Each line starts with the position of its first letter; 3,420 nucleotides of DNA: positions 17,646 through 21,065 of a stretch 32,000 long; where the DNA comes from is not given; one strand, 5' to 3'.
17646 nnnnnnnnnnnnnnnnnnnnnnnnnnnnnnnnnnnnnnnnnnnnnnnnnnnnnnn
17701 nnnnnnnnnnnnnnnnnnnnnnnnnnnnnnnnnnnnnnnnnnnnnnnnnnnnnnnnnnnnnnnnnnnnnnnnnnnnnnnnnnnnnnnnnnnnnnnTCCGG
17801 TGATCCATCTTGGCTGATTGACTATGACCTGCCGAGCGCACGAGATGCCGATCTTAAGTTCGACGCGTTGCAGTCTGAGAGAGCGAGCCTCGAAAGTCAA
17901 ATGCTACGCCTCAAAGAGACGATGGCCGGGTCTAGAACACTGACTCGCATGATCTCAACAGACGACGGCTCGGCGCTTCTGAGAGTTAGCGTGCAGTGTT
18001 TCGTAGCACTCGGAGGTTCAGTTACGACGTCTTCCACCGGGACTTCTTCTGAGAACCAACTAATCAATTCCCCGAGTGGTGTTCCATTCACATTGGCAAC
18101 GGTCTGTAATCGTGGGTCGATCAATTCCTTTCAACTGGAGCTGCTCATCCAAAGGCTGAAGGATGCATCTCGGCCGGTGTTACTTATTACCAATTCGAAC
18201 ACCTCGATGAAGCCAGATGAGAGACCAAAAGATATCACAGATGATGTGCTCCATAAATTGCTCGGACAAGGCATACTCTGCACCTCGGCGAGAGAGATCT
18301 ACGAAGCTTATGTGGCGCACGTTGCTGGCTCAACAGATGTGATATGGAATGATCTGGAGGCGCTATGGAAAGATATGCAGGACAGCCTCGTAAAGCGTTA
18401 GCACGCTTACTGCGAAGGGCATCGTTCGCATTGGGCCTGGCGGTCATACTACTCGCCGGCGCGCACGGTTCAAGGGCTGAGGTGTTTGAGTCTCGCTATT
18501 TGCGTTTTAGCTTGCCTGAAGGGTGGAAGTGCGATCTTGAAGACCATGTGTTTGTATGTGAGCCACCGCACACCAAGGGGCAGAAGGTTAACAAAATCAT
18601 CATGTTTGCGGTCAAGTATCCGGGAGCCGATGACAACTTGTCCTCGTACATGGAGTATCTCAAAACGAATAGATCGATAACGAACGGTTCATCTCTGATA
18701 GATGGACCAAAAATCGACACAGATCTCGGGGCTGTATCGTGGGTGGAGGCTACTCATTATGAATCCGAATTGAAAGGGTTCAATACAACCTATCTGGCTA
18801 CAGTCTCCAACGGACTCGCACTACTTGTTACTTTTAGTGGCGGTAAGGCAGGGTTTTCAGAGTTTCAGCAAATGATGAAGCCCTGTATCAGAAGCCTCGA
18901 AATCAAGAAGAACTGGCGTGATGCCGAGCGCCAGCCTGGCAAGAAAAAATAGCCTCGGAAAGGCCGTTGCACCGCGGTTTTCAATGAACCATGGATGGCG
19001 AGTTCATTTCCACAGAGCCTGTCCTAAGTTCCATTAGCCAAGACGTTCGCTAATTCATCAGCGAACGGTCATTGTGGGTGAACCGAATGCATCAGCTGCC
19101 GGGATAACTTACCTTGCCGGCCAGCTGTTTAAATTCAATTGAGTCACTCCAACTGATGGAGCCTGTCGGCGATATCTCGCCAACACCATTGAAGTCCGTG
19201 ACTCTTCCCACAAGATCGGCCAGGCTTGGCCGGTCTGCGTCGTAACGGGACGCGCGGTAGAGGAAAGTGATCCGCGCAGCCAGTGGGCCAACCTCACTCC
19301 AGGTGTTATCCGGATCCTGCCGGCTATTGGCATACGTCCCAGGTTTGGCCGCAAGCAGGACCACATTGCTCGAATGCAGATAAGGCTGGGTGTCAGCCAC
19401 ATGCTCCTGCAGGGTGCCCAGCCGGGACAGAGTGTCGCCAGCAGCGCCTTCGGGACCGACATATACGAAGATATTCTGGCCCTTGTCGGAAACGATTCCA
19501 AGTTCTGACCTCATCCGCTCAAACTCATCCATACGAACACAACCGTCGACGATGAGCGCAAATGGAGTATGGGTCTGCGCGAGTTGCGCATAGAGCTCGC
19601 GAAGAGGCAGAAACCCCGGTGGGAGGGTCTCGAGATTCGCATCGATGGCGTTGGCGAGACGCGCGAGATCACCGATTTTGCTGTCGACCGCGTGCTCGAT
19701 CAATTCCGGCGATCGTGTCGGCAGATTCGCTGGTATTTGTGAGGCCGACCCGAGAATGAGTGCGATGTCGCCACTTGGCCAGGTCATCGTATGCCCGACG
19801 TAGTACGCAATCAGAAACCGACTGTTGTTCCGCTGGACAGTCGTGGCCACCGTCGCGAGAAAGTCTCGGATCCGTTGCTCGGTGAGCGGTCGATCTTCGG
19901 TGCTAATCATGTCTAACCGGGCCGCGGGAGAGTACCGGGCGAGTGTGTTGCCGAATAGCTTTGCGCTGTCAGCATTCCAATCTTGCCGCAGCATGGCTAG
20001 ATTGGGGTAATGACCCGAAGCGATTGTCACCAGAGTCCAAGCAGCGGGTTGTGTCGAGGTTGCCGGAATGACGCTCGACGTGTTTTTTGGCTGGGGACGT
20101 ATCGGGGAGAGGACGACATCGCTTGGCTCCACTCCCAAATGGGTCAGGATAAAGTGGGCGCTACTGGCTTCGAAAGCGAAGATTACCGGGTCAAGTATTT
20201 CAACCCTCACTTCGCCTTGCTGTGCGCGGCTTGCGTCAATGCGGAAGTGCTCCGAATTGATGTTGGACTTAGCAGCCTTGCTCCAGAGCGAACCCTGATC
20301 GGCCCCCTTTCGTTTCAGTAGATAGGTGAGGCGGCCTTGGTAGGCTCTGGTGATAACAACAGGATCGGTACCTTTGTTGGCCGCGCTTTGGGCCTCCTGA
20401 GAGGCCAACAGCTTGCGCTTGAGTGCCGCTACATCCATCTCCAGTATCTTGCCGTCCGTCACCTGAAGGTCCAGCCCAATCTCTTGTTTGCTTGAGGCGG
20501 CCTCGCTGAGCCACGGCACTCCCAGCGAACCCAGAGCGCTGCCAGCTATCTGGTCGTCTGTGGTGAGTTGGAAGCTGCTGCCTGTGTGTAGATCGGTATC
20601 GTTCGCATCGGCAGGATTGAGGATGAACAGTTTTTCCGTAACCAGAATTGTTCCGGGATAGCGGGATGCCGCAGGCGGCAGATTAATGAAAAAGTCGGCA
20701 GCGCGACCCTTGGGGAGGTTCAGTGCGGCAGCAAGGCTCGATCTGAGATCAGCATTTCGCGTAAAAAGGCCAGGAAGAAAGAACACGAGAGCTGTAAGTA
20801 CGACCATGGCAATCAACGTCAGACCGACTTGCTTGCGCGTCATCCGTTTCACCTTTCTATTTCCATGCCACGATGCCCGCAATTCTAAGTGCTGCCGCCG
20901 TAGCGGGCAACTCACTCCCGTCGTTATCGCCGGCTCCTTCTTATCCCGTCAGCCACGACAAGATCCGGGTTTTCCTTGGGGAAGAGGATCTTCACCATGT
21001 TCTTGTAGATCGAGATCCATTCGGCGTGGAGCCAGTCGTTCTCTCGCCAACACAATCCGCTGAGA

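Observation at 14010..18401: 1463-aa NACHT protein with inverted, apparently envelope-spanning architecture (lipobox - HEAT-like solenoid - TM - NACHT - coiled coil - unknown domain)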

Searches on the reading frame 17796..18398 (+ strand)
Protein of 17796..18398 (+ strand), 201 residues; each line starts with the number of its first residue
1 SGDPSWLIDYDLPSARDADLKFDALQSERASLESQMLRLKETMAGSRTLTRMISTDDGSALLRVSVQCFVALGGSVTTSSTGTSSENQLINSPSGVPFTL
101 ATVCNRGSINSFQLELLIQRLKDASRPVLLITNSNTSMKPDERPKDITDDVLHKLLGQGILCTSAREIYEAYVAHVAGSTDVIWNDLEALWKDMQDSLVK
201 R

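Call 81: predict_structure(alignment_id=A9)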
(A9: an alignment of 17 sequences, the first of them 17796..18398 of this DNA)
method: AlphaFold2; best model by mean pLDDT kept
length: 201 residues; sequences in the alignment: 17
mean_pLDDT: 89.3   pTM: 0.76
mean pLDDT of the five models: 89.3, 89.1, 89.1, 88.2, 84.6
residues with pLDDT >= 90: 152; 70-90: 34; 50-70: 12; < 50: 3
segments of 3 or more residues with pLDDT < 50: 81-83
pLDDT, mean of each block of 10 residues (from residue 1): 69 84 95 95 89 93 94 83 65 95 95 93 94 95 94 94 95 89 90 88 71
secondary structure, 60 per line:
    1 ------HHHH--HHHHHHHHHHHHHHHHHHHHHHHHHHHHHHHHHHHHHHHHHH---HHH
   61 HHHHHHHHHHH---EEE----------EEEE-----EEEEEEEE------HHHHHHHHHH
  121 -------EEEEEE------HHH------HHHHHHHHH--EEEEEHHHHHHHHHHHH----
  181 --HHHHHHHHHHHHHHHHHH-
elements in order: H7-10 H13-54 H58-71 E75-77 E88-91 E97-104 H111-120 E128-133 H149-157 E160-164 H165-176 H183-200

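Call 83: fold_search(model_id=the predicted structure, library=pdb)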
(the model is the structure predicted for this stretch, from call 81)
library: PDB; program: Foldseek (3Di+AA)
matches with E <= 10: 677; with E <= 0.001: 1
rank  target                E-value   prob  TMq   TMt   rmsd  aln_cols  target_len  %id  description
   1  7e8r                  2.9e-04  1.00  0.35  0.23   6.9       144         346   11  EcoT38I restriction endonuclease (released 2022-03-02)
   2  2e52_B                1.5e-02  0.98  0.45  0.33   5.9       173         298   10  Crystal structural analysis of HindIII restriction endonuclease in complex with cognate DNA at 2.0 angstrom resolution (released 2007-12-18)
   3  8uhd_E                4.2e-02  0.91  0.32  0.31   7.0       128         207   11  Structure of paused transcription complex Pol II-DSIF-NELF - post-translocated (released 2024-03-20)
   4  5xog_E                5.4e-02  0.80  0.35  0.33   7.1       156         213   12  RNA Polymerase II elongation complex bound with Spt5 KOW5 and Elf1 (released 2017-08-16)
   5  8uha_E                5.4e-02  0.77  0.33  0.32   7.7       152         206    8  Structure of paused transcription complex Pol II-DSIF-NELF - tilted (released 2024-03-20)
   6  1wtd_B                6.1e-02  0.44  0.30  0.24  18.6       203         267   12  Crystal structure of type II restrcition endonuclease, EcoO109I DNA-free form (released 2004-12-14)
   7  8q3b_E                6.5e-02  0.75  0.33  0.33   6.0       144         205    8  The closed state of the ASFV apo-RNA polymerase (released 2024-02-14)
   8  8yfq_E                7.9e-02  0.75  0.35  0.34   7.2       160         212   12  Cryo EM structure of Komagataella phaffii RNAPII-Rat1-Rai1 pre-termination complex (released 2024-09-25)
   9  4dav_A                7.9e-02  0.60  0.28  0.26   6.7       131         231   13  The structure of Pyrococcus Furiosus SfsA in complex with DNA (released 2014-10-01)
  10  4qbn_A                8.9e-02  0.80  0.26  0.48   5.4        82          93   18  VRR_NUC domain (released 2014-09-10)
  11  1wtd_A                1.1e-01  0.28  0.26  0.21  18.8       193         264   11  Crystal structure of type II restrcition endonuclease, EcoO109I DNA-free form (released 2004-12-14)
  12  6p4o_D                1.2e-01  0.47  0.26  0.12   8.1       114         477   10  Complex of XPB helicase with Bax1 endonuclease from Sulfurisphaera tokodaii at 3.15 Angstroms resolution (released 2020-06-03)
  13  5flm_E                1.3e-01  0.69  0.34  0.33   7.4       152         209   10  Structure of transcribing mammalian RNA polymerase II (released 2016-01-20)
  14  5gke_A                1.4e-01  0.69  0.31  0.27   6.2       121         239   15  Structure of EndoMS-dsDNA1 complex (released 2016-11-02)
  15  6p4f_B                1.4e-01  0.60  0.28  0.16   6.5       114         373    9  Crystal structure of the XPB-Bax1-forked DNA ternary complex (released 2020-06-17)
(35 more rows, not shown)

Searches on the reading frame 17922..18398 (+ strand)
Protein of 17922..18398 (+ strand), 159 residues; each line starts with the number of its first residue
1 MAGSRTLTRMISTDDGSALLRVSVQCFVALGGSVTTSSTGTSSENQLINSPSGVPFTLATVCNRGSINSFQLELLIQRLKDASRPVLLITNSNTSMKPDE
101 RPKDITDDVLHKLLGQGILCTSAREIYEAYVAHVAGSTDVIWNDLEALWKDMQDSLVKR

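Call 48: search_solved_structures(query=A7, max_evalue=10, show_alignments=2)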
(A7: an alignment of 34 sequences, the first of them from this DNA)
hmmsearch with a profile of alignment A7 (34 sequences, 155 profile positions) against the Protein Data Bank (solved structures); distinct sequences matched with E-value up to 10: 2.
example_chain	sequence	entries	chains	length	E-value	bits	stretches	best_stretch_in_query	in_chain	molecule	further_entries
5u4h_A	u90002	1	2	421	0.28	14.3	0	9-52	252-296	UDP-N-acetylglucosamine 1-carboxyvinyltransferase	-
2enj_A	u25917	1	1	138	1.3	12.2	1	117-151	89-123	Protein kinase C theta type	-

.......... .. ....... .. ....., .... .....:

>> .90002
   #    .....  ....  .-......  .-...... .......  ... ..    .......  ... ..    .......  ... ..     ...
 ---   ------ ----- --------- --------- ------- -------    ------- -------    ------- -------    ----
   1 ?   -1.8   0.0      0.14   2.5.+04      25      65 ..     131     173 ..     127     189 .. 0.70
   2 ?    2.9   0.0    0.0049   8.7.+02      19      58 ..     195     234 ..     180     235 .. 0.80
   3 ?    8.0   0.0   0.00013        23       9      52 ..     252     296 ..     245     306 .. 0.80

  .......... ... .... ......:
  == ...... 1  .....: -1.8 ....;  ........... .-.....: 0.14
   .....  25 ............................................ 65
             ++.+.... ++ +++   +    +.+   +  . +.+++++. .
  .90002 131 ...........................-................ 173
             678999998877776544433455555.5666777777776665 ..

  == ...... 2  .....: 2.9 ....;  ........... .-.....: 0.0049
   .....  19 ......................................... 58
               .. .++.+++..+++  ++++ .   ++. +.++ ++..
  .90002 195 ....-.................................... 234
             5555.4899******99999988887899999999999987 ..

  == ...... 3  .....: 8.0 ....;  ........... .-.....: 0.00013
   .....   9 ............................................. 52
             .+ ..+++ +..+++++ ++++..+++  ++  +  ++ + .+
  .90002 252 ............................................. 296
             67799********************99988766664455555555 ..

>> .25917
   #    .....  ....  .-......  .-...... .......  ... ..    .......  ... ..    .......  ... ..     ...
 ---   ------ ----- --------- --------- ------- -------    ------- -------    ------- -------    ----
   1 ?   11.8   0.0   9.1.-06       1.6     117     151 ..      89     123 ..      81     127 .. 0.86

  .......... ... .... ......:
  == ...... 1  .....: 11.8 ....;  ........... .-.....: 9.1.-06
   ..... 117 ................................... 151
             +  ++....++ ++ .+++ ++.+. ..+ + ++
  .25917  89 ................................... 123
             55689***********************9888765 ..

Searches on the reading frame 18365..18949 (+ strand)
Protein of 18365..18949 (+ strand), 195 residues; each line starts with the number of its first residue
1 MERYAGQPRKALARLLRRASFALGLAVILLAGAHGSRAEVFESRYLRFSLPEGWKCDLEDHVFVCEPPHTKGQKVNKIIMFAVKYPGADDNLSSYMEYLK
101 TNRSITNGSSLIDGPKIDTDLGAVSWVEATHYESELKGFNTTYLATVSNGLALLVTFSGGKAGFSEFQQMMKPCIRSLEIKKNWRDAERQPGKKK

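Call 4: search_protein_families(library=pfam, proteins=[window:18365-18949:+], max_evalue=0.1)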
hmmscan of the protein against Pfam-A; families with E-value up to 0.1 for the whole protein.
window:18365-18949:+ (195 aa): 0 families

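Call 5: search_protein_families(library=padloc, proteins=[window:18365-18949:+], max_evalue=0.1)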
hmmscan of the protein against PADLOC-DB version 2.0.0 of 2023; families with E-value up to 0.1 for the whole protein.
window:18365-18949:+ (195 aa): 0 families

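Call 6: search_protein_families(library=ncbifam, proteins=[window:18365-18949:+], max_evalue=0.1)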
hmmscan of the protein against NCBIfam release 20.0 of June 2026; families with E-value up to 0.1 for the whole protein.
window:18365-18949:+ (195 aa): 0 families

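Call 71: search_protein_families(library=pfam, proteins=[window:18365-18949:+], max_evalue=10)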
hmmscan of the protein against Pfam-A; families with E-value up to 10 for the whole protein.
window:18365-18949:+ (195 aa): 0 families

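Call 76: find_homologous_proteins(query=A2, max_evalue=0.01)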
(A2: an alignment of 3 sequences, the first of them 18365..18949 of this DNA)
Query A2 (3 sequences) (195 aa, profile of the alignment): 26 proteins with E <= 0.01 among 7635 candidates.
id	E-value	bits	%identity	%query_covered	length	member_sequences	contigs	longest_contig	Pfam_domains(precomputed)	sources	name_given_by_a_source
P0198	3.3e-112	391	62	81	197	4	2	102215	-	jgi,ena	jgi:hypothetical protein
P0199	7.0e-110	383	56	97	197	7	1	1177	-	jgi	jgi:hypothetical protein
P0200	9.2e-104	363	63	87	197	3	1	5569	-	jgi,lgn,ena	jgi:hypothetical protein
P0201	1.9e-103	362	59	94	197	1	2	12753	-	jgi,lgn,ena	jgi:hypothetical protein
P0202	3.8e-101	355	93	99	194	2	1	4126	-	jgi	jgi:hypothetical protein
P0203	2.7e-94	332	54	98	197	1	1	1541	-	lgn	-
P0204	4.3e-88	312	54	91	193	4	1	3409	-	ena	-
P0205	7.1e-84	298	61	87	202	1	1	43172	-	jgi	jgi:hypothetical protein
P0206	2.2e-82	293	63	88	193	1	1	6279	-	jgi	jgi:hypothetical protein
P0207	2.0e-81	290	68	76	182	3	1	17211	-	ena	-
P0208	1.1e-80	288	64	82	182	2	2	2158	-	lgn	-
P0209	1.1e-80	288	65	81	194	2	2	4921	-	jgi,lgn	jgi:hypothetical protein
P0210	2.2e-80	287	59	91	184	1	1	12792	-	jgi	jgi:hypothetical protein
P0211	5.5e-80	286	62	85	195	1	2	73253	-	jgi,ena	-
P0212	2.7e-79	283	54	99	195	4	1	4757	-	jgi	jgi:hypothetical protein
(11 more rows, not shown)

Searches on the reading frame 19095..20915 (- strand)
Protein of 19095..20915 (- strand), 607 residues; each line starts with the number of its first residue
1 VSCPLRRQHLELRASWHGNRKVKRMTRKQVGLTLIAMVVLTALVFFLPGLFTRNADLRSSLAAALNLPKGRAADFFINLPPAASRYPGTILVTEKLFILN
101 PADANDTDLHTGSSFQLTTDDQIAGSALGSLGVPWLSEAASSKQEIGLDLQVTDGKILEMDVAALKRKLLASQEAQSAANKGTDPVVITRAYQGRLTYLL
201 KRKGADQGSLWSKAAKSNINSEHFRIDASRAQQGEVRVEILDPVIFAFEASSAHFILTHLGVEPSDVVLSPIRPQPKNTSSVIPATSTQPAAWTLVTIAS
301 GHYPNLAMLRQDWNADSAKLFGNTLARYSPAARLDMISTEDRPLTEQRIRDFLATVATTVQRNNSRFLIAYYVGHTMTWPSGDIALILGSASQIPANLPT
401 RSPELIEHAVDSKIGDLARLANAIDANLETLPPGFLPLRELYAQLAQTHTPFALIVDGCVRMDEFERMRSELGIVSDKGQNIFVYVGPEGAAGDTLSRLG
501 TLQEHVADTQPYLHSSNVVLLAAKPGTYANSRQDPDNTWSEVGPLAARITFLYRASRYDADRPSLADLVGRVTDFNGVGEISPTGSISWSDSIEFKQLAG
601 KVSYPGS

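Call 4: search_protein_families(library=pfam, proteins=[window:19095-20915:-], max_evalue=0.1)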
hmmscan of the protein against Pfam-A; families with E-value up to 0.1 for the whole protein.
window:19095-20915:- (607 aa): 0 families

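Call 77: search_protein_families(library=padloc, proteins=[window:19095-20915:-], max_evalue=0.001)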
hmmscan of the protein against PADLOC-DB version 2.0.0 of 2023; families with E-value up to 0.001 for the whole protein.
window:19095-20915:- (607 aa): 0 families

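Call 105: search_solved_structures(query=window:19095-20915:-, max_evalue=0.01)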
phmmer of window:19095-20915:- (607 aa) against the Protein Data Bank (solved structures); distinct sequences matched with E-value up to 0.01: 0.
